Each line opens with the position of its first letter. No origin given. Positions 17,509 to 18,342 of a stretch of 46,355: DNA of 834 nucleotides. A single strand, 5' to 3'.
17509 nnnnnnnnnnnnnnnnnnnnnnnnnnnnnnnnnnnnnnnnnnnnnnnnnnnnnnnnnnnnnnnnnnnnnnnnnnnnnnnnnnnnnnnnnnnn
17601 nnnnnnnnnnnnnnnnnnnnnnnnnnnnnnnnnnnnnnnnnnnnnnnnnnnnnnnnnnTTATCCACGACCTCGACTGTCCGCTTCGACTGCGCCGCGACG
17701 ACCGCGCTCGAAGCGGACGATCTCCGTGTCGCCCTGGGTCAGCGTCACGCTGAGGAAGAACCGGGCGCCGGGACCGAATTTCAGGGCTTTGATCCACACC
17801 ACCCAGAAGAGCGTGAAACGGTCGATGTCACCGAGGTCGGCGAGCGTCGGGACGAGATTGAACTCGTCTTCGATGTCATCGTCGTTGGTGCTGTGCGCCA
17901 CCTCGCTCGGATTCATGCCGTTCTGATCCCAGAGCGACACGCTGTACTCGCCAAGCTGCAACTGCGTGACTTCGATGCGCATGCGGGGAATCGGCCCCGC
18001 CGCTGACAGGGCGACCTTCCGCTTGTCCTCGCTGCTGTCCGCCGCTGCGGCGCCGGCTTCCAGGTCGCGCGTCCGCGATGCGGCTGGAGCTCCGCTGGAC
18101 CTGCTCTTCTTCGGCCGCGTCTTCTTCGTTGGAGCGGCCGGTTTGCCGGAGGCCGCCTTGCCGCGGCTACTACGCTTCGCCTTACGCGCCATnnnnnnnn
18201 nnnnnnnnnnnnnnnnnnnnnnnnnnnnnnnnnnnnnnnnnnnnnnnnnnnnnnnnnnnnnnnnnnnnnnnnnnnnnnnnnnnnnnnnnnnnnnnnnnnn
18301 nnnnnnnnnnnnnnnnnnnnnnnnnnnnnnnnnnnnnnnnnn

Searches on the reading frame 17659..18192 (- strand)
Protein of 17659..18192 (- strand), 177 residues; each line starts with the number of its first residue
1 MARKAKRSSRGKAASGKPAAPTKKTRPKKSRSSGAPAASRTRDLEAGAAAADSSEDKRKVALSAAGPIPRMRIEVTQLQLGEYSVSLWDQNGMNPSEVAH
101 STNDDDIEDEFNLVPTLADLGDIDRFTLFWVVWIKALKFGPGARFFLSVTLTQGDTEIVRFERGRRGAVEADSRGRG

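Call 10: search_protein_families(library=pfam, proteins=[window:17659-18192:-], max_evalue=0.01)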
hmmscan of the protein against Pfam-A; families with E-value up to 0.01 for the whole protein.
window:17659-18192:- (177 aa): 0 families

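Call 67: search_protein_families(library=padloc, proteins=[window:17659-18192:-], max_evalue=0.001)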
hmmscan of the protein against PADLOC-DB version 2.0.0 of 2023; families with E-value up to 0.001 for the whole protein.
window:17659-18192:- (177 aa): 0 families

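Call 68: search_protein_families(library=ncbifam, proteins=[window:17659-18192:-], max_evalue=0.01)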
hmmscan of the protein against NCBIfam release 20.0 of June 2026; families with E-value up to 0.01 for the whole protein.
window:17659-18192:- (177 aa): 0 families

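Call 85: search_protein_representatives(protein=window:17659-18192:-)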
Query: 177 residues. Proteins with E-value up to 0.001 (for the whole library): 49; up to 1e-10: 7; up to 1e-30: 2. The best 49 are listed.
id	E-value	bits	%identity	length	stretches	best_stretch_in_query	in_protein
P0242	8.7e-76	269.7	80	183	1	1-163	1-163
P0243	1.5e-39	151.9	72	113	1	71-164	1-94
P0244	6.0e-19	84.9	42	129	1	61-161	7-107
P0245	2.4e-16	76.4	41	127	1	62-168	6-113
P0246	3.1e-15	72.8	38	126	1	59-161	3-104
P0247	4.4e-13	65.8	35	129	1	57-165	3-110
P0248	2.2e-12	63.5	36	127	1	64-168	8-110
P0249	1.2e-10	57.9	37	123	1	64-160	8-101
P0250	2.3e-10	56.9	32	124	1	60-170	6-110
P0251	4.8e-09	52.6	37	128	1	60-153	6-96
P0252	9.5e-09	51.7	32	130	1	56-169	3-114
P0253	2.6e-08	50.3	31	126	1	58-169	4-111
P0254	3.6e-08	49.8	34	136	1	59-156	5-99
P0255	5.3e-08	49.3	36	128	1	60-159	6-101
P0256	9.7e-08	48.4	36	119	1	66-148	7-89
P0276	4.1e-05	39.9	36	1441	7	75-115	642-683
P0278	7.2e-05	39.1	30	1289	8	50-118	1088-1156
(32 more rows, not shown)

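Call 86: search_protein_families(library=pfam, proteins=[P0242, P0244, P0245, P0247, P0276, P0278], max_evalue=0.01)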
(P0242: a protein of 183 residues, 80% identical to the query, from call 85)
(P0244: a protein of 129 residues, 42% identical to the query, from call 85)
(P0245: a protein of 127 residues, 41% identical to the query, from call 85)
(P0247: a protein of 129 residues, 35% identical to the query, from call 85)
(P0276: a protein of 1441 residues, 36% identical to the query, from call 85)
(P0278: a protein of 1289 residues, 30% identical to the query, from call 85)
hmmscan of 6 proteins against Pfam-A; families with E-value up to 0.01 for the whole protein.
P0242 (183 aa): 0 families

P0244 (129 aa): 0 families

P0245 (127 aa): 0 families

P0247 (129 aa): 0 families

P0276 (1441 aa): 19 families
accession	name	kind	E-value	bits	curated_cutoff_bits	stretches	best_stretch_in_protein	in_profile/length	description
PF00041.27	fn3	-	2.1e-154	502.6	25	11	500-579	1-81/84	Fibronectin type III domain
PF00147.23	Fibrinogen_C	-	2.1e-76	257.1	22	1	1209-1418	2-220/221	Fibrinogen beta and gamma chains, C-terminal globular domain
PF25300.1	Fn3_Dep-1_3rd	-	1.4e-52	175.9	26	8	429-492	15-82/85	Dep-1 third Fn3-like domain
PF25059.1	FN3_DSCAM-DSCAML_C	-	1.4e-40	138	39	0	339-392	13-63/89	DSCAM/DSCAML C-terminal Fn3-like domain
PF16389.11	DUF4998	-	1.3e-33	116.7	29.1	1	686-742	128-186/199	Domain of unknown function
PF16656.11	Pur_ac_phosph_N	-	1.3e-27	96.6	30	2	239-309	9-86/93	Purple acid Phosphatase, N-terminal domain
PF24943.1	Fn3_Dep-1_2nd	-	1.1e-25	89.7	27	0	258-317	32-95/97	Dep-1 second Fn3-like domain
PF09294.16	Interfer-bind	-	3.5e-21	75.8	21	0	704-753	43-92/104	Interferon-alpha/beta receptor, fibronectin type III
PF24946.1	Fn3_Dep-1_4th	-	1.3e-20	73.7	27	0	457-493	61-97/100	Dep-1 fourth Fn3-like domain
PF25024.1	EGF_TEN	-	5.9e-17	62.5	65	1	123-231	115-223/234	Teneurin EGF domain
PF11247.13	Phage_T7_55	-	5.2e-16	59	25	0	866-931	14-77/99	Bacteriophage T7, gene 5.5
PF23106.1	EGF_Teneurin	-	1.4e-15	57.5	24.3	3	201-227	1-27/30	Teneurin-like EGF domain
PF24942.1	Fn3_Dep-1_1st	-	4.3e-11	43.2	26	0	368-394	52-78/96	Dep-1 first Fn3-like domain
PF07974.19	EGF_2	-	1.9e-08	35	22.1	1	201-227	1-32/32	EGF-like domain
PF02010.21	REJ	-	1.3e-07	31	25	0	1083-1130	168-215/452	REJ domain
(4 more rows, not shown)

P0278 (1289 aa): 9 families
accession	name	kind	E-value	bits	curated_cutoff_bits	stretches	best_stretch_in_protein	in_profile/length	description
PF22352.2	K319L-like_PKD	-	2.3e-147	479.8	27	13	110-195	1-84/84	K319L-like, PKD domain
PF18911.6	PKD_4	-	8e-63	208.9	27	13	200-292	1-85/85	PKD domain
PF17963.7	Big_9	-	5.2e-51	171.9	23.6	10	200-291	1-89/89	Bacterial Ig domain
PF11080.13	GhoS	-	8.6e-16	58.2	21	0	559-602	33-76/94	Endoribonuclease GhoS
PF13895.12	Ig_2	-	1.1e-15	58.1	27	0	108-195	4-79/79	Immunoglobulin domain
PF02010.21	REJ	-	3.5e-15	56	25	0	449-689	162-419/452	REJ domain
PF12814.13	Mcp5_PH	-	1.6e-07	32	25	0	236-285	34-82/119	Meiotic cell cortex C-terminal pleckstrin homology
PF19534.4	DUF6059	-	0.00039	21.2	27.3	0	235-268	10-45/56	Family of unknown function (DUF6059)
PF20509.3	DUF6735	-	0.0053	17.1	27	0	1089-1119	135-165/204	Family of unknown function (DUF6735)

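Call 87: predict_structure(protein=window:17659-18192:-)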
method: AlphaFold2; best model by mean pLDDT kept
length: 177 residues; sequences in the alignment: 1
mean_pLDDT: 45.7   pTM: 0.27
mean pLDDT of the five models: 45.7, 45.1, 45.1, 41.2, 33.8
residues with pLDDT >= 90: 0; 70-90: 1; 50-70: 60; < 50: 116
segments of 3 or more residues with pLDDT < 50: 36-41, 46-80, 94-120, 122-141, 162-177
pLDDT, mean of each block of 10 residues (from residue 1): 61 56 57 47 46 31 33 42 58 46 35 41 45 45 55 49 39 32
secondary structure, 60 per line:
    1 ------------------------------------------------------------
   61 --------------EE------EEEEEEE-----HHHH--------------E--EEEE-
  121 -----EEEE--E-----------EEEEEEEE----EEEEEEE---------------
elements in order: E83-89 H95-98 E116-119 E126-129 E144-151 E156-162
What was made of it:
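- Tried and rejected: Structure of the 177-aa protein as an alternative DNA binder: low confidence (pLDDT 46), beta-rich, uninformative (calls 85-87).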

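Call 88: find_encoding_contigs(protein=P0242, flank=10000, max_places=4)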
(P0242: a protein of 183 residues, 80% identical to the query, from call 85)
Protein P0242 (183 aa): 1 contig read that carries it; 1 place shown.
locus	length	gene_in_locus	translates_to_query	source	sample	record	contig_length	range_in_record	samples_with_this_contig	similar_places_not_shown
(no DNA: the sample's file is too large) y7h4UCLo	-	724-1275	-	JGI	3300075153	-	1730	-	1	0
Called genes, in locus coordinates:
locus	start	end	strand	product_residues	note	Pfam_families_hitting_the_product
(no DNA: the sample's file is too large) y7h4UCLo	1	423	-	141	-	?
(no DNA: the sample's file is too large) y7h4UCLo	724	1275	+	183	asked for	-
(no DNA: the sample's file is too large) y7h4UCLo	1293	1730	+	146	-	?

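Call 102: find_encoding_contigs(protein=P0243, flank=10000, max_places=4)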
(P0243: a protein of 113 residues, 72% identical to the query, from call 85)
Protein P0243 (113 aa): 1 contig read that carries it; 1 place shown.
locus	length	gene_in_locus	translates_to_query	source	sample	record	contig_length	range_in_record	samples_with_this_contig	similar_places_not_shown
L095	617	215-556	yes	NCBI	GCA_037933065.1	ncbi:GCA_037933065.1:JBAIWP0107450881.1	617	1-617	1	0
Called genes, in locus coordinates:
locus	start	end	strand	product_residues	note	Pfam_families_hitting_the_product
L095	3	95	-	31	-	?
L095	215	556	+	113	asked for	-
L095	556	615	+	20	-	?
